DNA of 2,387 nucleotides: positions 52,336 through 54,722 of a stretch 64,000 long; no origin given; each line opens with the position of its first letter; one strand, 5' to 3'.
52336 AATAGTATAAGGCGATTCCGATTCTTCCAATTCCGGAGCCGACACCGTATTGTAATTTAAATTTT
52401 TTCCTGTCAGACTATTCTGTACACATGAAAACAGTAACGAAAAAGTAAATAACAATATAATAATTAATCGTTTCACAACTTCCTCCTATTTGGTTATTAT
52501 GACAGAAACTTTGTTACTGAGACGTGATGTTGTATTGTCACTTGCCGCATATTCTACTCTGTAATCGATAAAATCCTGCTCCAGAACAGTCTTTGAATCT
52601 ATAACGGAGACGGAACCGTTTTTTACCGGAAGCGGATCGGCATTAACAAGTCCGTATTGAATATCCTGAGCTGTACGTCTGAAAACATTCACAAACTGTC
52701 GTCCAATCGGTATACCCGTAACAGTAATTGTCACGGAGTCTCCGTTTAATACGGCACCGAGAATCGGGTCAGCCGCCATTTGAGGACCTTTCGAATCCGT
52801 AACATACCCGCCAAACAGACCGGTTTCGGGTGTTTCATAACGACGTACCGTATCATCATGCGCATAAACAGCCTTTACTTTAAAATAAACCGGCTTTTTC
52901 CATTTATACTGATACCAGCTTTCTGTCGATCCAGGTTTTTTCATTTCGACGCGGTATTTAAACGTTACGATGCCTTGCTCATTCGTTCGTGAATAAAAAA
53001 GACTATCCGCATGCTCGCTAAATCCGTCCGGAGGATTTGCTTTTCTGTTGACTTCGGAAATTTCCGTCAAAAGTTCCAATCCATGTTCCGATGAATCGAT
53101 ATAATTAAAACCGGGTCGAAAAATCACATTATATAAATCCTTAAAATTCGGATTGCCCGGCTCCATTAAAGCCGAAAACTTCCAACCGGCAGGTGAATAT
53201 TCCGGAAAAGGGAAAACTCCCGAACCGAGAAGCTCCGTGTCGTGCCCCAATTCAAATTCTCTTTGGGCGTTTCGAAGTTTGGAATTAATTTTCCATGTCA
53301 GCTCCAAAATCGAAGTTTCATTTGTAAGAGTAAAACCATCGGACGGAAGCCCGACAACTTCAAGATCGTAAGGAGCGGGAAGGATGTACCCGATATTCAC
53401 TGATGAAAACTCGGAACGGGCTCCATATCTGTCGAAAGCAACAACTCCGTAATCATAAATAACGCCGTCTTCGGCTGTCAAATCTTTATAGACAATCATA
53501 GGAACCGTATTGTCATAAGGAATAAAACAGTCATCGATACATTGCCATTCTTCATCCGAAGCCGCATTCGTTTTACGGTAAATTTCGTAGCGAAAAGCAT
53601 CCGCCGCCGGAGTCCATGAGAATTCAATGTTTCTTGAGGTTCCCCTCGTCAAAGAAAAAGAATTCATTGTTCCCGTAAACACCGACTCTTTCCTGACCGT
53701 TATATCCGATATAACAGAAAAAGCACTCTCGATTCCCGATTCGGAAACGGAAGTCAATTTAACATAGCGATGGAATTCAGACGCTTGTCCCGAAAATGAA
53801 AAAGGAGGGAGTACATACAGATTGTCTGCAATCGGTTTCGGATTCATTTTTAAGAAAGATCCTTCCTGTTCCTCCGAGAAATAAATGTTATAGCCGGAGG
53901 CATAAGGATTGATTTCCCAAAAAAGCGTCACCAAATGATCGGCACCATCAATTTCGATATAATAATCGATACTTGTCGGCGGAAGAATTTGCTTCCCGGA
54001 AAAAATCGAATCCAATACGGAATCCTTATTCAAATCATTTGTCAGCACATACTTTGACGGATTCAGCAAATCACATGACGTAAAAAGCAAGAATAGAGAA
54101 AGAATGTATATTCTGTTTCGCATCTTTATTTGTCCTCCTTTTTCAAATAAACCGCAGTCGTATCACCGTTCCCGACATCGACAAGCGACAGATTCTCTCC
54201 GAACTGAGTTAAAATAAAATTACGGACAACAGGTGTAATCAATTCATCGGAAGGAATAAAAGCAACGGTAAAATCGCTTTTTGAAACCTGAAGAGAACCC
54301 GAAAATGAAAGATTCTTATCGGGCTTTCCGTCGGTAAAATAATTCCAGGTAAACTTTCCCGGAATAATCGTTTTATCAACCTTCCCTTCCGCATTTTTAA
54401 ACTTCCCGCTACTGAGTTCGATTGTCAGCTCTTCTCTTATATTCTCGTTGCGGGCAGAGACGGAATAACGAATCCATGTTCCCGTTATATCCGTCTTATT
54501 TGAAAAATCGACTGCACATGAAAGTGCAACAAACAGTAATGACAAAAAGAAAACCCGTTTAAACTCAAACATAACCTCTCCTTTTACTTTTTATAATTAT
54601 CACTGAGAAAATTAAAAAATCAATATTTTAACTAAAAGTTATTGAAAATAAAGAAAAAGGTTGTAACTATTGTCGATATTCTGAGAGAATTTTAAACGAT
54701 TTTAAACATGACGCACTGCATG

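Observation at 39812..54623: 14.7-kb operon of seven consecutive lipoproteins with no recognisable enzyme, transporter or regulator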

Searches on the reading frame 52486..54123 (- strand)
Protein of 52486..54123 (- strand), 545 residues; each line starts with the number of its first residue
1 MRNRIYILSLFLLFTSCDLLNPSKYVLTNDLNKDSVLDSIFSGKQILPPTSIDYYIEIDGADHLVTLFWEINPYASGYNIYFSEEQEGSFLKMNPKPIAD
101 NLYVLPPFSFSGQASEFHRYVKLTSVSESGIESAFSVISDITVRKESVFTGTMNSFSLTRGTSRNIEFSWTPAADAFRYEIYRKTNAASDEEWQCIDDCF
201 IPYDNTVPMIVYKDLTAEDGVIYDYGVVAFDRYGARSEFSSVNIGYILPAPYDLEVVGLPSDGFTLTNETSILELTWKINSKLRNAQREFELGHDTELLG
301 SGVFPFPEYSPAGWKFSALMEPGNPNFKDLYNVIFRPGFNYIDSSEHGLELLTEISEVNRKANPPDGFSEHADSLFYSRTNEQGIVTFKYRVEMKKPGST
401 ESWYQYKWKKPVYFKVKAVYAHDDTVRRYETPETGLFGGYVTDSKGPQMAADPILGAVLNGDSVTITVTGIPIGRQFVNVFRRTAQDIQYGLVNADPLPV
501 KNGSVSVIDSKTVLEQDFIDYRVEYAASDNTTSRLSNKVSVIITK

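Call 3: search_protein_families(library=pfam, proteins=[window:52486-54123:-], max_evalue=0.1)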
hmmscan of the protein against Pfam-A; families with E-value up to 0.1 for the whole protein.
window:52486-54123:- (545 aa): 1 family
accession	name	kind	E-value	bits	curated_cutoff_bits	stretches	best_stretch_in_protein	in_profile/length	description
PF21910.2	GH85_C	-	0.021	15.7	27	0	155-196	8-46/95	GH85 endohexosaminidases, C-terminal domain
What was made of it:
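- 52486..54123 (-): G2 (position B): 545-aa lipoprotein, Cys17, with an FN3-like array in the N-terminal half. Pfam gives only a faint GH85_C (FN3-like) hit (call 3).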

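Call 4: search_protein_families(library=ncbifam, proteins=[window:52486-54123:-], max_evalue=0.1)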
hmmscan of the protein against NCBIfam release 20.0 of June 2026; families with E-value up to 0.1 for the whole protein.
window:52486-54123:- (545 aa): 0 families

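Call 43: search_protein_families(library=pfam, proteins=[window:52486-54123:-], max_evalue=10)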
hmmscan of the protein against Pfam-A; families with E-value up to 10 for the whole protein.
window:52486-54123:- (545 aa): 1 family
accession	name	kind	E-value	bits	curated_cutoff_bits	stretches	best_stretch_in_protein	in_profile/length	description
PF21910.2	GH85_C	-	0.021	15.7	27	1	155-196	8-46/95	GH85 endohexosaminidases, C-terminal domain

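Call 83: search_protein_families(library=padloc, proteins=[window:52486-54123:-], max_evalue=0.01)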
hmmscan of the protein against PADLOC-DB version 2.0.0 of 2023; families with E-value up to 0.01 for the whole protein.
window:52486-54123:- (545 aa): 0 families

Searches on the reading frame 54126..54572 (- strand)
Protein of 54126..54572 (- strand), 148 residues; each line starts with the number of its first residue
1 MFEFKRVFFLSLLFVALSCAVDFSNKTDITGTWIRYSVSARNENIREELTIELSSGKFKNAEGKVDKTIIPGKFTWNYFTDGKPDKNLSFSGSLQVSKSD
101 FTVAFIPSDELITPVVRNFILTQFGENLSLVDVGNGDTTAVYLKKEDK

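Call 3: search_protein_families(library=pfam, proteins=[window:54126-54572:-], max_evalue=0.1)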
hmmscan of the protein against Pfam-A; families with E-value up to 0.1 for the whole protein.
window:54126-54572:- (148 aa): 0 families

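Call 4: search_protein_families(library=ncbifam, proteins=[window:54126-54572:-], max_evalue=0.1)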
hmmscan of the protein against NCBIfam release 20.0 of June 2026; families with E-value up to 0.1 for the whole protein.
window:54126-54572:- (148 aa): 0 families

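Call 43: search_protein_families(library=pfam, proteins=[window:54126-54572:-], max_evalue=10)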
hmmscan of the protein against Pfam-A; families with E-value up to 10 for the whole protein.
window:54126-54572:- (148 aa): 0 families

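Call 59: search_solved_structures(query=A4, max_evalue=10)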
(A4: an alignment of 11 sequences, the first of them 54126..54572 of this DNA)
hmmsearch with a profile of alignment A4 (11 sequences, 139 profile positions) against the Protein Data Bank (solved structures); distinct sequences matched with E-value up to 10: 11.
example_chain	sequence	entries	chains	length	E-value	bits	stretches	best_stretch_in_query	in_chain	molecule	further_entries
5odv_A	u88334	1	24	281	0.082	15.9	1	12-49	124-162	coat protein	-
9r7v_Aa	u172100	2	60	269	0.25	14.3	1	11-50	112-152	Genome polyprotein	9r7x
9r7r_Aa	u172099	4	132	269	0.25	14.3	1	11-50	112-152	Capsid protein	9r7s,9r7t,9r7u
9r7y_Aa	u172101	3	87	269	0.3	14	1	11-50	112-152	Genome polyprotein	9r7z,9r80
9r81_Aa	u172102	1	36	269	0.4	13.6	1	11-50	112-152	Genome polyprotein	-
8opg_Aa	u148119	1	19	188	0.64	13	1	12-49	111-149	Genome polyprotein (Fragment)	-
8opf_Aa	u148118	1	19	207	0.75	12.7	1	12-49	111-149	Genome polyprotein (Fragment)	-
8opd_Aa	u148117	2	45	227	0.88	12.5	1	12-49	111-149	Genome polyprotein (Fragment)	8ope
8oph_Aa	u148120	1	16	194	1.1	12.2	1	12-49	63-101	Genome polyprotein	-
6hxx_AA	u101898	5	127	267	1.2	12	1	12-49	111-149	Coat protein | Polyprotein | Genome polyprotein (Fragment)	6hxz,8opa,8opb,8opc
8opj_Aa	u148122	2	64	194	1.3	12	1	12-49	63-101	Genome polyprotein (Fragment) | Genome polyprotein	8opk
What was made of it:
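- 54126..54572 (-): G1 (module position A): 148-aa small lipoprotein, Cys19. There is no Pfam, NCBIfam or PDB match (calls 3, 4, 59).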

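Call 83: search_protein_families(library=padloc, proteins=[window:54126-54572:-], max_evalue=0.01)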
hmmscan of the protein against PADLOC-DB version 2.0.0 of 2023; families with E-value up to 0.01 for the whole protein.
window:54126-54572:- (148 aa): 0 families
